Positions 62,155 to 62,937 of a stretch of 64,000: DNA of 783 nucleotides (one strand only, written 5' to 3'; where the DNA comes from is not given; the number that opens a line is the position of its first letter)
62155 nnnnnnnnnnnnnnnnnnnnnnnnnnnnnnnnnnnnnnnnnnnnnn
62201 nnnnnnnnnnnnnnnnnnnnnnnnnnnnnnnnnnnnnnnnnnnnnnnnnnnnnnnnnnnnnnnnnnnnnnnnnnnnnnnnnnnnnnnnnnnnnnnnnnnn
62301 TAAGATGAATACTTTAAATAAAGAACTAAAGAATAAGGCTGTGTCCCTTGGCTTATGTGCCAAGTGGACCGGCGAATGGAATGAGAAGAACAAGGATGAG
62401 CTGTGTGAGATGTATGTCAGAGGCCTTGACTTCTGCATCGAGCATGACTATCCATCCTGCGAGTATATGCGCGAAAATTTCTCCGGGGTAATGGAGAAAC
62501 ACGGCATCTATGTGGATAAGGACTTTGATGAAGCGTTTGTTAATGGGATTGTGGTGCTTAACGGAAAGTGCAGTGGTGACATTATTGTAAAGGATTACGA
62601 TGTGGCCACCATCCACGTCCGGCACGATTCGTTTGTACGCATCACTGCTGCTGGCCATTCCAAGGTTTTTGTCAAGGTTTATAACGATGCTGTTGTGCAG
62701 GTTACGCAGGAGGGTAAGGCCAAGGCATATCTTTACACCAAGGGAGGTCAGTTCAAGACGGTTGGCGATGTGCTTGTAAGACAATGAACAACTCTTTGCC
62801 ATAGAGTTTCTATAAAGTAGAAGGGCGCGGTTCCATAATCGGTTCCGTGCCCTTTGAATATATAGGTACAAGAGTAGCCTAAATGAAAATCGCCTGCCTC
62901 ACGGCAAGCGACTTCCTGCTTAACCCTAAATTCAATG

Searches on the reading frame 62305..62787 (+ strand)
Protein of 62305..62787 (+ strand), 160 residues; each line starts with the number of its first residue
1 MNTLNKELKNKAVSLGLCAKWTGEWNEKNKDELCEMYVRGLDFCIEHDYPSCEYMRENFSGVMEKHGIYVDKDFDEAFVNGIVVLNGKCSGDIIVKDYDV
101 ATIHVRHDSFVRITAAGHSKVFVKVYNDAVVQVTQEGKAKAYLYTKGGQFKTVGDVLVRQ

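Call 92: find_related_loci(query=window:62305-62787:+, collection=viral_contigs, flank=3000)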
Query window:62305-62787:+ (160 aa) in viral_contigs; peptide patterns used: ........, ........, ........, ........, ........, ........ (x = any residue, [..] = any of these).
5 stretches matched a pattern, but none encodes a relative of the query by tblastn (E <= 1e-3).
